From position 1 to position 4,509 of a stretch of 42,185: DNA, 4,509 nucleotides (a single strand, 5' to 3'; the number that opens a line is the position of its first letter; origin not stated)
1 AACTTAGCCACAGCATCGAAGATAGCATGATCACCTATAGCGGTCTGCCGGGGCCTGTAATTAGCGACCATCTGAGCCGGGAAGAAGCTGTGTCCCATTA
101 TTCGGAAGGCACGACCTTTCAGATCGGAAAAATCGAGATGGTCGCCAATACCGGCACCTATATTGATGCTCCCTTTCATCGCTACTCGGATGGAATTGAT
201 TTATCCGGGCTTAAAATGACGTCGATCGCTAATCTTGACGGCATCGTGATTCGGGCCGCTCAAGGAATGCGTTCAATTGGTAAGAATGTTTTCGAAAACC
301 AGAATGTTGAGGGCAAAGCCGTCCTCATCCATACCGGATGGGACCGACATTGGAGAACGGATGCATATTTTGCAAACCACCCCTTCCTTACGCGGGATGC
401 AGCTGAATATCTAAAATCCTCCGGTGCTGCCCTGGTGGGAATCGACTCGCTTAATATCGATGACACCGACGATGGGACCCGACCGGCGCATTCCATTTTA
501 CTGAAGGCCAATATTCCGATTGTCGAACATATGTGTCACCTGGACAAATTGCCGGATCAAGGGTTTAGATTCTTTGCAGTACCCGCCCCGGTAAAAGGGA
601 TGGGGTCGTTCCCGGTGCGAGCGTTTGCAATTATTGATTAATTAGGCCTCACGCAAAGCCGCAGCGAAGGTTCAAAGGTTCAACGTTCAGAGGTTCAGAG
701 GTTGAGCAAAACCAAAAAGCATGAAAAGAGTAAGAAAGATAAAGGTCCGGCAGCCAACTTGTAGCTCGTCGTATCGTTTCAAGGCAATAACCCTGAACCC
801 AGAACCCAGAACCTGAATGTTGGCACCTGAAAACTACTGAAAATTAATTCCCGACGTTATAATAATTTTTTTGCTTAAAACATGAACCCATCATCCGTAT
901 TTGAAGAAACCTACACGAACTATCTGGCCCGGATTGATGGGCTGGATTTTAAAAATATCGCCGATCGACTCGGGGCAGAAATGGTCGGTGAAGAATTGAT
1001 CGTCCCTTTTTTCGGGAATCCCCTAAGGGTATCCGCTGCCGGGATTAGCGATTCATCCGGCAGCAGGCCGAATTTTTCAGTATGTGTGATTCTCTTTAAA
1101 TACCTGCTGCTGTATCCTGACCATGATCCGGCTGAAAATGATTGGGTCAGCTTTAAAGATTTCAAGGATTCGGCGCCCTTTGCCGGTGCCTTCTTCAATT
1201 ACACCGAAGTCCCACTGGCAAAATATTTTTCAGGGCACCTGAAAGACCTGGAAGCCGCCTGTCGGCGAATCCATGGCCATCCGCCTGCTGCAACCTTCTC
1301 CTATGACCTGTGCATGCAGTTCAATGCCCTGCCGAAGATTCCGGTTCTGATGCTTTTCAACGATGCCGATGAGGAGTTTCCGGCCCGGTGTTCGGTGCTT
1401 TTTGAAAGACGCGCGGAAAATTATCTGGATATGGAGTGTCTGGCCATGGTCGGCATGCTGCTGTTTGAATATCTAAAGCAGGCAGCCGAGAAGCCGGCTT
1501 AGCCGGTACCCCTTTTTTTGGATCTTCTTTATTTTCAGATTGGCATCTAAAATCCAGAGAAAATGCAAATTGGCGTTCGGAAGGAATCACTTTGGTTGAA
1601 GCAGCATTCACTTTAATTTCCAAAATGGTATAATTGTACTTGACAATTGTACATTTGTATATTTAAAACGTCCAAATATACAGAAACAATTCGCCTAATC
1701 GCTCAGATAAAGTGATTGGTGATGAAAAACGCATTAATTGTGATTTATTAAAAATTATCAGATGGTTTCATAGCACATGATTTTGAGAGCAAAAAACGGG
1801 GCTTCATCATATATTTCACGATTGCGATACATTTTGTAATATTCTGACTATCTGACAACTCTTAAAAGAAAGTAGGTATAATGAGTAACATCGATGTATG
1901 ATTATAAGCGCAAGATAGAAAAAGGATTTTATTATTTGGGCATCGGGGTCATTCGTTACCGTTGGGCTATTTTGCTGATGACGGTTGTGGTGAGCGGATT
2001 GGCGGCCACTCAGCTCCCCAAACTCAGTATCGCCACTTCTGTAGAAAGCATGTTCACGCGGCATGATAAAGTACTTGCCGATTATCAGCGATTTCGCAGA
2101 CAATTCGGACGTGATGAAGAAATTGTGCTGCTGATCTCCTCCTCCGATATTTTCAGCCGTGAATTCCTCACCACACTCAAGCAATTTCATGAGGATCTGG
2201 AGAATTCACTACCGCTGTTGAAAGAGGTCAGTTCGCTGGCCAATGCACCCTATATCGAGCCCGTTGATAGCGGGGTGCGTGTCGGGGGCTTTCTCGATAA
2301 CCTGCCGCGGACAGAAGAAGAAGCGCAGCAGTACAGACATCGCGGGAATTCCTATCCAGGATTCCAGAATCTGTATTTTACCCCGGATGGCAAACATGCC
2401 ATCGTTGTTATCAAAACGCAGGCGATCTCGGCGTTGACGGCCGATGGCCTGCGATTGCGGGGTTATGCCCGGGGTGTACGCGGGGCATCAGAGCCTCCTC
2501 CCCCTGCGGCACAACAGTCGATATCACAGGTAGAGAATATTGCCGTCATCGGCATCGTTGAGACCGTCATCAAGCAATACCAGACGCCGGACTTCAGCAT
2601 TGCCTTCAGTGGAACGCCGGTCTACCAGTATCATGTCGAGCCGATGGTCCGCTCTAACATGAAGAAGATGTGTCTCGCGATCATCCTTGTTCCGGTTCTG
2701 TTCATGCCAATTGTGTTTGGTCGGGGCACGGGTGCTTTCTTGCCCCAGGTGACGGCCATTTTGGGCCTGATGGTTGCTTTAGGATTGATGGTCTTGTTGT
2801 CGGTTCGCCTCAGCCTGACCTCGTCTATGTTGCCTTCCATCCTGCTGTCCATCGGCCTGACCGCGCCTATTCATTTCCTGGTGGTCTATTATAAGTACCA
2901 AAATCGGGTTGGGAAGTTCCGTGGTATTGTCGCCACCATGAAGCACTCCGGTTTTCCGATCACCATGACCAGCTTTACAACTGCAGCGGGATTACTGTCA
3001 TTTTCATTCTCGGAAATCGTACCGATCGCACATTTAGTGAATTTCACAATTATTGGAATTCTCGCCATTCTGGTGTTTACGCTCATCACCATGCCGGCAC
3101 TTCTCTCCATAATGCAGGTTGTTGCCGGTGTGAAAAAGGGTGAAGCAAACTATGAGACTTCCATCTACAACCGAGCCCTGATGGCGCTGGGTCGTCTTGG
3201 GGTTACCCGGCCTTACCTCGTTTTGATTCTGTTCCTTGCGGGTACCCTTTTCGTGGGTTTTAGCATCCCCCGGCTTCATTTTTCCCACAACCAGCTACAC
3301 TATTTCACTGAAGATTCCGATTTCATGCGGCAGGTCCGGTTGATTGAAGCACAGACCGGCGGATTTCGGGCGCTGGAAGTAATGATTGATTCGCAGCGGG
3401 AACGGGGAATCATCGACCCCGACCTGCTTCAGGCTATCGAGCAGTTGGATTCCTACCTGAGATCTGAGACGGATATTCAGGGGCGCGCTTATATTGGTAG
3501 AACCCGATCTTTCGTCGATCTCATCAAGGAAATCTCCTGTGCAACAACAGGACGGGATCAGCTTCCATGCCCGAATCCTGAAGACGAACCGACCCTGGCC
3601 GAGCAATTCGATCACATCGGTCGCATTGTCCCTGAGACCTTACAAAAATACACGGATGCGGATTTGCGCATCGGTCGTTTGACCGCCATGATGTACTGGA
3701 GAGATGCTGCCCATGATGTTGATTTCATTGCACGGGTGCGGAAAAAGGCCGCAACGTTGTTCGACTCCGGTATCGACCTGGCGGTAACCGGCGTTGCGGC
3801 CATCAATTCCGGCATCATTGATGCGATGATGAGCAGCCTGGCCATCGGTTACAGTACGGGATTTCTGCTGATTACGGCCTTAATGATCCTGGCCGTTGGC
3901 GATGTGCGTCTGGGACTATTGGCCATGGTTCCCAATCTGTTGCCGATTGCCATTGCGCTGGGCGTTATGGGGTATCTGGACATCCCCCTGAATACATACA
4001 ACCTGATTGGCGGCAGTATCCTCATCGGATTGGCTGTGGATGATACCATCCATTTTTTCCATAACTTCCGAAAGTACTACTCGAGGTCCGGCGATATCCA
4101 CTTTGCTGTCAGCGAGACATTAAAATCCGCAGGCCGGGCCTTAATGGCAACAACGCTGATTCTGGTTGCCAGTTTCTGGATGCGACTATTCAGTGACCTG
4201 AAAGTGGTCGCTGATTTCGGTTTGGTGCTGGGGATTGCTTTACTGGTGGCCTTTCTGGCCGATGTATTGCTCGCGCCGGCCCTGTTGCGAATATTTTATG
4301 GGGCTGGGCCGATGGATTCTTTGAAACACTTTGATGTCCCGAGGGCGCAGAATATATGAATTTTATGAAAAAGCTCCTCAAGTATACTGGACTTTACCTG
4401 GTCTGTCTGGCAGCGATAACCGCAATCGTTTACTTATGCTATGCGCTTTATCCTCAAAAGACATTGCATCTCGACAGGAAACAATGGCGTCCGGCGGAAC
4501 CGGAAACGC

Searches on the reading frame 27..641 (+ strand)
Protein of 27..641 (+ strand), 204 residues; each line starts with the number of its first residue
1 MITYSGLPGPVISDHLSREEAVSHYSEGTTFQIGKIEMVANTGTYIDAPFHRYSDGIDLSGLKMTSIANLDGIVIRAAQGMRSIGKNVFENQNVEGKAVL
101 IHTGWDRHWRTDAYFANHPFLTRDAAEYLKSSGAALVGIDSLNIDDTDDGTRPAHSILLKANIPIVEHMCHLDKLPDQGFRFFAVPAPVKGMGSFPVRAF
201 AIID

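Call 27: search_protein_families(library=pfam, proteins=[window:27-641:+], max_evalue=0.001)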
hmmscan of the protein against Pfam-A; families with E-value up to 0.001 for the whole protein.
window:27-641:+ (204 aa): 1 family
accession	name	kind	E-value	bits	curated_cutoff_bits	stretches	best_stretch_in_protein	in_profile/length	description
PF04199.19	Cyclase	-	9e-20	71.8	23.1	1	34-145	20-141/142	Putative cyclase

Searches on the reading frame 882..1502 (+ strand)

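Call 27: search_protein_families(library=pfam, proteins=[window:882-1502:+], max_evalue=0.001)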
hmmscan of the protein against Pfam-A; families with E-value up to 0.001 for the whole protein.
window:882-1502:+ (206 aa): 1 family
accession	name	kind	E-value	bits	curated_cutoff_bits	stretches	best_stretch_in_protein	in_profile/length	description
PF12654.12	DUF3786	-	1.1e-51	175.3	27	1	22-195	1-174/176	Domain of unknown function (DUF3786)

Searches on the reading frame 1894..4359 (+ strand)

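Call 27: search_protein_families(library=pfam, proteins=[window:1894-4359:+], max_evalue=0.001)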
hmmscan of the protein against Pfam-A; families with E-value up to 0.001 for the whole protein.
window:1894-4359:+ (821 aa): 4 families
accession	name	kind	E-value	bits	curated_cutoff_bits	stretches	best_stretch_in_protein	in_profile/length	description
PF03176.21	MMPL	-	3.2e-20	72.8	20.5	2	612-800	107-301/333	MMPL family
PF12349.14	Sterol-sensing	-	5.8e-10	39.7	22.3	2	672-798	7-133/153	Sterol-sensing domain of SREBP cleavage-activation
PF02460.24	Patched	-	2.1e-08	34.5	23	1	673-798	30-154/156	Patched SSD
PF00873.25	ACR_tran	-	5.5e-05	21.5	28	1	654-800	338-488/1021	AcrB/AcrD/AcrF family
